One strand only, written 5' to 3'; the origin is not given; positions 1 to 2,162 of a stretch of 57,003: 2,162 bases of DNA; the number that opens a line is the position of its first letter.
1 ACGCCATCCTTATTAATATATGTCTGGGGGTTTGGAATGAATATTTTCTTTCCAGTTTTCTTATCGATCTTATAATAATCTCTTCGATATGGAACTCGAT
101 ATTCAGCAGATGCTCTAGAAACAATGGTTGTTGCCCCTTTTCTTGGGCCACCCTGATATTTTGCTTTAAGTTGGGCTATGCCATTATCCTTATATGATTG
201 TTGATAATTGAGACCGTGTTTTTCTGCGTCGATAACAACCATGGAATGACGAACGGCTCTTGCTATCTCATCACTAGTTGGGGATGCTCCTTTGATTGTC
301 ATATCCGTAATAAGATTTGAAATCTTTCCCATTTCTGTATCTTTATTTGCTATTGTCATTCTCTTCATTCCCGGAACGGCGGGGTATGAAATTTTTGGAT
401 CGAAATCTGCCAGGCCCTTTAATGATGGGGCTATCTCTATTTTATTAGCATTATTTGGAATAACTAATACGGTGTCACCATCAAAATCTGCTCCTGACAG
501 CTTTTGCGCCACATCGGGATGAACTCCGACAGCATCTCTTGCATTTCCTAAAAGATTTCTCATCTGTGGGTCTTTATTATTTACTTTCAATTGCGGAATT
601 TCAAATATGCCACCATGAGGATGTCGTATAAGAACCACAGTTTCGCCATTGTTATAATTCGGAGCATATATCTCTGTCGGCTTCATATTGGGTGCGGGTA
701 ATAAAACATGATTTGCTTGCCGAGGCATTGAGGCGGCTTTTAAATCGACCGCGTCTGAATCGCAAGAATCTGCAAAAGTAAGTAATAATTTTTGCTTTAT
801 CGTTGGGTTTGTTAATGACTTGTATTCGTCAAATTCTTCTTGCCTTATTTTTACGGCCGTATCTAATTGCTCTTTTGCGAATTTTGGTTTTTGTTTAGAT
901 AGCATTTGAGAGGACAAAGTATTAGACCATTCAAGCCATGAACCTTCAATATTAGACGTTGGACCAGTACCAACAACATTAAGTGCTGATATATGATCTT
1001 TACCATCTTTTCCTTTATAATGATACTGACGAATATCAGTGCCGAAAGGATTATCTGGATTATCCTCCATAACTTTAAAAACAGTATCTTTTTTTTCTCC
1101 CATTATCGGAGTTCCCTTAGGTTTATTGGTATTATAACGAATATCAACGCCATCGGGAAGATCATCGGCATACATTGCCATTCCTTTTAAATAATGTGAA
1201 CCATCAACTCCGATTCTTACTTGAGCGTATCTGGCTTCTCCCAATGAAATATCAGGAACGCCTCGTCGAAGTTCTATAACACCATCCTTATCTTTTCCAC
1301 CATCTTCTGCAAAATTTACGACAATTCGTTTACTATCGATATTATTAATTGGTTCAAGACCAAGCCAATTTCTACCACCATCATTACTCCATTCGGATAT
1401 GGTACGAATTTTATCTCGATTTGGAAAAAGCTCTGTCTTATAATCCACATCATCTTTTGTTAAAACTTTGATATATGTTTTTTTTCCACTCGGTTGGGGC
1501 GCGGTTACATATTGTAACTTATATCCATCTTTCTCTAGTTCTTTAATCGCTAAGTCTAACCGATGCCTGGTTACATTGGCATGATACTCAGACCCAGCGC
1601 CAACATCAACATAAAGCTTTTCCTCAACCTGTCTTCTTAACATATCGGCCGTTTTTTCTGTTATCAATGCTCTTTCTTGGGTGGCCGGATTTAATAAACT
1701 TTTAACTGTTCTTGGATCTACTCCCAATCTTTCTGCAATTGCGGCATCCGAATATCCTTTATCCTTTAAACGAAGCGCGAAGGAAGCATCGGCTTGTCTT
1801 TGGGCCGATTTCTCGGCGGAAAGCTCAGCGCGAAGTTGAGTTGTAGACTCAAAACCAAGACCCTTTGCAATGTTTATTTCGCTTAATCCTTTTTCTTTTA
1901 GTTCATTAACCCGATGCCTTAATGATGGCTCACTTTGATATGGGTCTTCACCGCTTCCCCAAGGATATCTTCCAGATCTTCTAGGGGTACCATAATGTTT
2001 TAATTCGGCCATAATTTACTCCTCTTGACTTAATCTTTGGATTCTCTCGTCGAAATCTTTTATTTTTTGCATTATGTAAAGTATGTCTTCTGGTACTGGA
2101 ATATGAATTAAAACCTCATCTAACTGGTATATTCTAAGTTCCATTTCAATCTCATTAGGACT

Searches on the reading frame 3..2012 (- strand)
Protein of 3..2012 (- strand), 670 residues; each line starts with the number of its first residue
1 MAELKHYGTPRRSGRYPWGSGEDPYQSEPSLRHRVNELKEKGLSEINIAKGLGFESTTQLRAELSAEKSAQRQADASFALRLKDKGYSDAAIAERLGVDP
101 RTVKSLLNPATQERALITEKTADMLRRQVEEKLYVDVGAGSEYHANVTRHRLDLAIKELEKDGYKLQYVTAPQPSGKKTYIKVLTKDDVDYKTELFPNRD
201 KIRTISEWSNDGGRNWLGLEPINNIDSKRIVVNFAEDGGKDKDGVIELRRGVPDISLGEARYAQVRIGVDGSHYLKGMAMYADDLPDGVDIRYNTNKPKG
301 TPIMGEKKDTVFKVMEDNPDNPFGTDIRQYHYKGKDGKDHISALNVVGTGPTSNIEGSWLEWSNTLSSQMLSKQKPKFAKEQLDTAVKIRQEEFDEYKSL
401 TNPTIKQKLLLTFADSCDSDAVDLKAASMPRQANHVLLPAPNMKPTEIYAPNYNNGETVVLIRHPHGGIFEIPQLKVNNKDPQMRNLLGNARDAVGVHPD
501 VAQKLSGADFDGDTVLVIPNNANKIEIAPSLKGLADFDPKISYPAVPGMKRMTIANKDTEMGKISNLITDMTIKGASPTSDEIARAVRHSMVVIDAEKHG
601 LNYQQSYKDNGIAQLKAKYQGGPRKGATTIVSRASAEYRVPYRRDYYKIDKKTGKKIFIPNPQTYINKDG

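Call 75: find_homologous_proteins(query=window:3-2012:-, max_evalue=1e-10)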
Query window:3-2012:- (670 aa): 7999 proteins with E <= 1e-10 among 8000 candidates; the best 120 are listed.
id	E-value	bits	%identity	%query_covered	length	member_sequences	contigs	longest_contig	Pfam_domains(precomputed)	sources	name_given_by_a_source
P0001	0.0e+0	1354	88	100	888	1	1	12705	PF13384.13,PF13936.13,PF01381.29,PF08281.19,PF07506.18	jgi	jgi:predicted transcriptional regulator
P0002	0.0e+0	1110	73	100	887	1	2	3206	PF13384.13,PF08281.19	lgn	-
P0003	6.7e-293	992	66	100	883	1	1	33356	PF13412.13,PF13384.13,PF01381.29,PF04545.23,PF08281.19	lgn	-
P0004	4.1e-290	982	67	100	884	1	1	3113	PF13412.13,PF13384.13,PF13518.13,PF04545.23,PF08281.19,PF06056.19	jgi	jgi:DNA-binding CsgD family transcriptional regulator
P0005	8.6e-283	958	66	100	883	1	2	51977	PF13936.13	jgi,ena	jgi:hypothetical protein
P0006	2.8e-279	947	65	100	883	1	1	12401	PF13384.13,PF13936.13,PF04545.23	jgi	-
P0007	1.5e-278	944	65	100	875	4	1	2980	PF13384.13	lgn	-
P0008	3.0e-278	943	64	100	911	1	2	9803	-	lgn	-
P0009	1.4e-277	941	65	100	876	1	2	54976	PF13384.13,PF13936.13,PF01381.29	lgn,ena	-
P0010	1.6e-274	931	65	100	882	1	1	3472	PF13412.13,PF13384.13,PF13936.13,PF01381.29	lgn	-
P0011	2.2e-274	930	64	100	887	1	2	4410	-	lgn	-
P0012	2.3e-274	930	64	100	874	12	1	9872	PF13384.13,PF04545.23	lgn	-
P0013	9.3e-274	928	63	100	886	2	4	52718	PF13384.13,PF08281.19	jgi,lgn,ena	-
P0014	2.0e-272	924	64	100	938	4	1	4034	PF13384.13,PF13936.13,PF04545.23,PF08281.19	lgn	-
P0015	3.0e-272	923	63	100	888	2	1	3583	PF13412.13,PF13384.13,PF05183.18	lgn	-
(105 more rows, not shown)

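Call 87: predict_structure(alignment_id=A2)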
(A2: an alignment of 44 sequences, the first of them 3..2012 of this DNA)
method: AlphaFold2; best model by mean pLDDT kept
length: 670 residues; sequences in the alignment: 44
mean_pLDDT: 74.1   pTM: 0.53
mean pLDDT of the five models: 74.1, 70.7, 70.7, 68.2, 65.4
residues with pLDDT >= 90: 70; 70-90: 410; 50-70: 113; < 50: 77
segments of 3 or more residues with pLDDT < 50: 1-27, 209-218, 362-368, 422-431, 627-643, 663-666
pLDDT, mean of each block of 10 residues (from residue 1): 32 34 49 80 79 75 71 75 79 77 69 64 81 79 68 80 82 68 82 76 61 42 89 89 91 87 92 91 89 89 76 81 81 84 83 74 50 64 68 83 74 64 45 78 92 89 70 89 86 89 78 82 77 77 84 79 76 67 84 82 89 85 55 39 57 66 48
secondary structure, 60 per line:
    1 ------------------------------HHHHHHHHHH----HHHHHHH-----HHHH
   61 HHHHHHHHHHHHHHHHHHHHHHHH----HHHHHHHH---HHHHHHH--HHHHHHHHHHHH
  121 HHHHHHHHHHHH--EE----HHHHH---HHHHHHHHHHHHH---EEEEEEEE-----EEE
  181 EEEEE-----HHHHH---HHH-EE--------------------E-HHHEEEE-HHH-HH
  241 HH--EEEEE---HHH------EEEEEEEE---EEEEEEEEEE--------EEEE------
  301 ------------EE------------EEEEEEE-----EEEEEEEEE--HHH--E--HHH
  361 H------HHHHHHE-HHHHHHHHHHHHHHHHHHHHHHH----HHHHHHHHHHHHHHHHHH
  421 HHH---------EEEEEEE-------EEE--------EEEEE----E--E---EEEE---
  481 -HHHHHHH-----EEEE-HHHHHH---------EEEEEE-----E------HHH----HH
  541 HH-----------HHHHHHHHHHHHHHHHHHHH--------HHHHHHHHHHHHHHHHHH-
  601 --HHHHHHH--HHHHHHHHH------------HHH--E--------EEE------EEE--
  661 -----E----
elements in order (helices of 4 or more, strands of 3 or more residues): H31-40 H45-51 H57-84 H89-96 H100-106 H109-132 H141-145 H149-161 E165-172 E178-185 H191-195 E230-233 H239-242 E245-249 E262-269 E273-282 E291-294 E327-333 E339-347 H358-361 H368-373 H376-398 H403-423 E433-439 E447-449 E458-462 E474-477 H482-488 E494-497 H499-504 E514-519 H539-542 H554-573 H582-599 H603-609 H612-620 E647-649 E656-658

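Call 89: fold_search(model_id=the predicted structure, library=pdb)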
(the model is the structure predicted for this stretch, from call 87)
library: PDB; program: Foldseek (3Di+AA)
matches with E <= 10: 413; with E <= 0.001: 21
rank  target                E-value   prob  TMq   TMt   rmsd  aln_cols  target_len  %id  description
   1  7y7t_B                5.5e-11  1.00  0.31  0.24  17.3       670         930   13  QDE-1 in complex with 12nt DNA template, ATP and 3'-dGTP (released 2022-09-28)
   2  2j7n_B                1.8e-10  1.00  0.35  0.27  15.3       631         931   14  Structure of the RNAi polymerase from Neurospora crassa (released 2006-12-13)
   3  7y7q_B                3.5e-10  1.00  0.36  0.28  14.3       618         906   15  QDE-1 in complex with RNA template, RNA primer and 3'-dGTP (released 2022-09-28)
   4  7y7s_A                4.6e-10  1.00  0.33  0.25  15.6       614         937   14  QDE-1 in complex with DNA template, RNA primer and AMPNPP (released 2022-09-28)
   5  7y7r_B                8.9e-10  1.00  0.33  0.26  15.1       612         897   13  QDE-1 in complex with DNA template, RNA primer and 3'-dGTP (released 2022-09-28)
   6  7y7p_B                1.1e-09  1.00  0.33  0.26  16.9       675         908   12  QDE-1 in complex with RNA template, RNA primer and AMPNPP (released 2022-09-28)
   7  7y7r_A                2.2e-09  1.00  0.36  0.27  14.5       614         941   14  QDE-1 in complex with DNA template, RNA primer and 3'-dGTP (released 2022-09-28)
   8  7y7s_B                2.4e-09  1.00  0.32  0.25  16.8       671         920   13  QDE-1 in complex with DNA template, RNA primer and AMPNPP (released 2022-09-28)
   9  7y7p_A                2.8e-09  1.00  0.32  0.24  17.4       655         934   13  QDE-1 in complex with RNA template, RNA primer and AMPNPP (released 2022-09-28)
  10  7y7q_A                4.1e-09  1.00  0.34  0.25  16.6       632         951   13  QDE-1 in complex with RNA template, RNA primer and 3'-dGTP (released 2022-09-28)
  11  2j7n_A                4.8e-09  1.00  0.37  0.28  14.6       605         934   14  Structure of the RNAi polymerase from Neurospora crassa (released 2006-12-13)
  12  5fsw_B                5.1e-09  1.00  0.32  0.24  16.7       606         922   14  RNA dependent RNA polymerase QDE-1 from Thielavia terrestris (released 2016-03-02)
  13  5fsw_A                5.4e-09  1.00  0.31  0.23  16.4       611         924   13  RNA dependent RNA polymerase QDE-1 from Thielavia terrestris (released 2016-03-02)
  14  7y7t_A                1.0e-08  1.00  0.33  0.25  17.5       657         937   13  QDE-1 in complex with 12nt DNA template, ATP and 3'-dGTP (released 2022-09-28)
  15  7eu0_M                4.5e-07  1.00  0.32  0.22  16.4       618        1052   12  The cryo-EM structure of A. thaliana Pol IV-RDR2 backtracked complex (released 2021-12-29)
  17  8f5m_A                1.3e-06  1.00  0.25  0.28  11.8       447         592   12  Crystal structure of P74 gp62 (released 2024-01-17)
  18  8f5m_B                1.4e-06  1.00  0.32  0.35   8.3       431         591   12  Crystal structure of P74 gp62 (released 2024-01-17)
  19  8f72_A                1.7e-06  1.00  0.30  0.33   9.9       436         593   12  Phage P32 gp64- RNA polymerase (released 2023-12-20)
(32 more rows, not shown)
